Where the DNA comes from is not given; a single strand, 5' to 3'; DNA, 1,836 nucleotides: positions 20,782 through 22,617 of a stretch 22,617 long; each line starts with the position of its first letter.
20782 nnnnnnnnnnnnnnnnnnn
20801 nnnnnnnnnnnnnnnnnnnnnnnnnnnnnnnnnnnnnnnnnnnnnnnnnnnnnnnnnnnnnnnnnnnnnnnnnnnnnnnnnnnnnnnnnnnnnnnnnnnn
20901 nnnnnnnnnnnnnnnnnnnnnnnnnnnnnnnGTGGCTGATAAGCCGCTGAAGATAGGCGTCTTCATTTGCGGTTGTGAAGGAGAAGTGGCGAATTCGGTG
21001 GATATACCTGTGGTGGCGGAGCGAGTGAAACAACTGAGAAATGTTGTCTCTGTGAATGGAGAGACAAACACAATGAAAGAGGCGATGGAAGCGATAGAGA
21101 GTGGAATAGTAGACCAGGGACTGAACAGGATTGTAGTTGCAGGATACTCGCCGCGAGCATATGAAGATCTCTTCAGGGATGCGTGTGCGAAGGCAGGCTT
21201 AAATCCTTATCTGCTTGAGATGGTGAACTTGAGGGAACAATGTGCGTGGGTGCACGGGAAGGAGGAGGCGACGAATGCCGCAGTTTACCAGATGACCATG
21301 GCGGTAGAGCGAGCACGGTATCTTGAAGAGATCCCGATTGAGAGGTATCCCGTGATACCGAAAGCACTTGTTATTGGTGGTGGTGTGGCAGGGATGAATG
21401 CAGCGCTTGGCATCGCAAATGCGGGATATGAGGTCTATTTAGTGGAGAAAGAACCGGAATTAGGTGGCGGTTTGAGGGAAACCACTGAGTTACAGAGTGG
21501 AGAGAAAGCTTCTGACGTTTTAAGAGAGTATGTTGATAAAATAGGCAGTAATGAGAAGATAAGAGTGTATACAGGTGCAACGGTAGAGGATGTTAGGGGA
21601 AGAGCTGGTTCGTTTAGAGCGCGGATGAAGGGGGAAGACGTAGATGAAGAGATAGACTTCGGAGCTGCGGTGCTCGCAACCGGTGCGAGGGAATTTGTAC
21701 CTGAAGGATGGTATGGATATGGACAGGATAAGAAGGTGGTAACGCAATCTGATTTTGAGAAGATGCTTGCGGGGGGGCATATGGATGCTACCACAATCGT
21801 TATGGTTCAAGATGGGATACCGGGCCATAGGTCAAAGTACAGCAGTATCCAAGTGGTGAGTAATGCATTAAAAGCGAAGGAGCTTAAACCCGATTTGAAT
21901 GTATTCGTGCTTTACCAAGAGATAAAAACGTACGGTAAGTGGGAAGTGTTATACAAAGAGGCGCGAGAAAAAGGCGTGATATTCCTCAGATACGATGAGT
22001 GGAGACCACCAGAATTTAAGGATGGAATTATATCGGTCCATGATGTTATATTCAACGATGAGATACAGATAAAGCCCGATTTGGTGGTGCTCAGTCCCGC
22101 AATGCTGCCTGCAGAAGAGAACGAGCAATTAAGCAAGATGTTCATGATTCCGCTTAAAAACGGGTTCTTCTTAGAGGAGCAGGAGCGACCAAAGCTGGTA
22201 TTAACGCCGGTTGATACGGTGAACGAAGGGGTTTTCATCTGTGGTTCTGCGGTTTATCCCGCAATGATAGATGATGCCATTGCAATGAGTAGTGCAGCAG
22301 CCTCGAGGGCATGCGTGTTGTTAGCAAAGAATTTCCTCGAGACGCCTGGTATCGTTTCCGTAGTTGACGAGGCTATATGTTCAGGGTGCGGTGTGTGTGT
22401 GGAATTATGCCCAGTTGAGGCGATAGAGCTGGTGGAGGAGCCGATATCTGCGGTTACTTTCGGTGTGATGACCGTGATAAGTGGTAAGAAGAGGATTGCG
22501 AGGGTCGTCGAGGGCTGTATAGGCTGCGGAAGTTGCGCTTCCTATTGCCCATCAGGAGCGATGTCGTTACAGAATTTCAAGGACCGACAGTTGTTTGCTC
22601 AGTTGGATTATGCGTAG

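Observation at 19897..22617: Covalently fused double HdrA whose two halves have lost complementary cofactor-binding parts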

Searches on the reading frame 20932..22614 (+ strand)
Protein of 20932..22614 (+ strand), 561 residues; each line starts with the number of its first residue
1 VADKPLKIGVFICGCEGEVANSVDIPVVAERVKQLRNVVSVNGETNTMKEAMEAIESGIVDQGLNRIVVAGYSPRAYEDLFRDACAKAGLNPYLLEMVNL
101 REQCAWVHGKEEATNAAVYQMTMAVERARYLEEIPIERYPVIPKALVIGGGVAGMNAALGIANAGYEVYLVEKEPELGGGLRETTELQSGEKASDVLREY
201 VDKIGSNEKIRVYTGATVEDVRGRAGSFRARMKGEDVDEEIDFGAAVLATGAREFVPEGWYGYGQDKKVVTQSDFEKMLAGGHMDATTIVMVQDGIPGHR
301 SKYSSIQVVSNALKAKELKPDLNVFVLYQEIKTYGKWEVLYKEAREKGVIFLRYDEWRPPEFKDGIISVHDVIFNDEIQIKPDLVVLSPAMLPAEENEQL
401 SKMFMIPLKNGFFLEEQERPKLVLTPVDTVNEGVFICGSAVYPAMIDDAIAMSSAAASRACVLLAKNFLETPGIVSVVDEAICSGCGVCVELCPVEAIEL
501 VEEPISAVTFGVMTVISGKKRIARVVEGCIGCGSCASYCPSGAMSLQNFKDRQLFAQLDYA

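Call 42: search_solved_structures(query=window:20932-22614:+, show_alignments=1, max_evalue=1e-8)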
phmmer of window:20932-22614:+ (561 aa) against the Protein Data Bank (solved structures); distinct sequences matched with E-value up to 1e-8: 10.
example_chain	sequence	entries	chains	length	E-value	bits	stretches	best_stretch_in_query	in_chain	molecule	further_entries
5odc_A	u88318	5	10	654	1.3e-85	291.3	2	7-232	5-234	Heterodisulfide reductase, subunit A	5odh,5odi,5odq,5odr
8rvu_a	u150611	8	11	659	1.2e-80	274.9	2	6-233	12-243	H(2):CoB-CoM heterodisulfide,ferredoxin reductase subunit A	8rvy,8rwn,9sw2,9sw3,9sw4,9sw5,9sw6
8rvv_A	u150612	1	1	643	2e-80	274.2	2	7-233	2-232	H(2):CoB-CoM heterodisulfide,ferredoxin reductase subunit A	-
7bkb_A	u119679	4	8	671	6.9e-67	229.5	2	7-232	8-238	CoB--CoM heterodisulfide reductase iron-sulfur subunit A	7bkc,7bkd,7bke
9sfi_A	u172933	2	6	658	2.7e-66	227.5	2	7-232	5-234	CoB--CoM heterodisulfide reductase iron-sulfur subunit A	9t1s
6tjr_A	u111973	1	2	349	5e-25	91.3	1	145-461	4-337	Fumarate reductase/succinate dehydrogenase flavoprotein domain protein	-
7bkb_K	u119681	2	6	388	9e-13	50.9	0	477-549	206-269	Formylmethanofuran dehydrogenase, subunit F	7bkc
9sfi_T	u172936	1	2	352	5.1e-12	48.4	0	478-551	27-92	4Fe-4S ferredoxin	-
5t5i_F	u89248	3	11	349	5e-11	45.1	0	478-547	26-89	Tungsten formylmethanofuran dehydrogenase subunit fwdF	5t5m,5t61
9sw6_H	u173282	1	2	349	1.1e-09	40.7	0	478-547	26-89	Tungsten formylmethanofuran dehydrogenase, subunit F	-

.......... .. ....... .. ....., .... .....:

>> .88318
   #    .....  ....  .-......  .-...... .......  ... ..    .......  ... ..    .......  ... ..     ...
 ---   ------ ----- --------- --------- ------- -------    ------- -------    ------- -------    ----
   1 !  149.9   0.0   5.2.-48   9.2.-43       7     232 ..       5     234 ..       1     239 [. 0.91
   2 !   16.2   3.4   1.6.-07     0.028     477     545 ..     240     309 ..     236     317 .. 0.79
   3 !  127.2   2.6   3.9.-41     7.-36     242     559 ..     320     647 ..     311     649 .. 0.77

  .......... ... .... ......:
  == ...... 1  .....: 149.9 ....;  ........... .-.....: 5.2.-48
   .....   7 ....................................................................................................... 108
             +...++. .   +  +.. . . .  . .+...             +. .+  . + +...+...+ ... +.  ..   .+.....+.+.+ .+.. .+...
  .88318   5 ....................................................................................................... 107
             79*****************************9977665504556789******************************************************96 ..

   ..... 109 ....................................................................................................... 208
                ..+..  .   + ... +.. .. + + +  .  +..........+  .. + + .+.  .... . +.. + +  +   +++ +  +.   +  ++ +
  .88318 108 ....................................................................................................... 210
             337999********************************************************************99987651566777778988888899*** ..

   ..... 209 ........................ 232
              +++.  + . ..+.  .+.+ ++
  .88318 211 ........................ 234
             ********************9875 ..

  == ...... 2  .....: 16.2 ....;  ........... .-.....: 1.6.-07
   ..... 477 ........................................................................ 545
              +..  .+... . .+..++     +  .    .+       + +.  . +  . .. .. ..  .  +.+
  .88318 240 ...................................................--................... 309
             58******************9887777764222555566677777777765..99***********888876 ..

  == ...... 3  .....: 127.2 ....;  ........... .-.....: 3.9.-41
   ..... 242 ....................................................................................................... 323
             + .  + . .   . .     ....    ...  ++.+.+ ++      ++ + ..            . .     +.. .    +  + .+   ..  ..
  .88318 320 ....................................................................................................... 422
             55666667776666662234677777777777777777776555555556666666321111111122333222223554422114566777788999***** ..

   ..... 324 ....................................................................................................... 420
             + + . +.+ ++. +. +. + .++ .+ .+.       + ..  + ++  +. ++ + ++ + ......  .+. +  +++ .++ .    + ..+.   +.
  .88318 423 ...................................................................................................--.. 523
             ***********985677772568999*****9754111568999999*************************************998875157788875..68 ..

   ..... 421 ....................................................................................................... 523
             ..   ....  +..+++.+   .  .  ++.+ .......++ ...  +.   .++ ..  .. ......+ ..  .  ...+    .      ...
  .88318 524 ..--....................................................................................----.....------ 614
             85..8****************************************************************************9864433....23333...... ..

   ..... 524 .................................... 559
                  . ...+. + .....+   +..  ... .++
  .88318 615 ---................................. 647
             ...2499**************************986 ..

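Call 64: search_protein_families(library=ncbifam, proteins=[window:20932-22614:+], max_evalue=1e-15)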
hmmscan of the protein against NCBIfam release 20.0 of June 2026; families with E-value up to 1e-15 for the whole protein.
window:20932-22614:+ (561 aa): 3 families
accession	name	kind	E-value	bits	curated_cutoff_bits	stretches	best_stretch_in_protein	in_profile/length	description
NF040770.1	hetero_SS_HdrA2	exception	4.4e-102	342.6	1100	2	7-232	1-230/777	CoB-CoM heterodisulfide reductase HdrA2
NF041778.1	hetero_SS_HdrA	equivalog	5e-81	272.6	1400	2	3-233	3-238/771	ferredoxin:CoB-CoM heterodisulfide reductase subunit HdrA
NF041891.1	hdrA_Methbact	equivalog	1e-73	248.8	1300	2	6-230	1-226/762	ferredoxin:CoB-CoM heterodisulfide reductase subunit HdrA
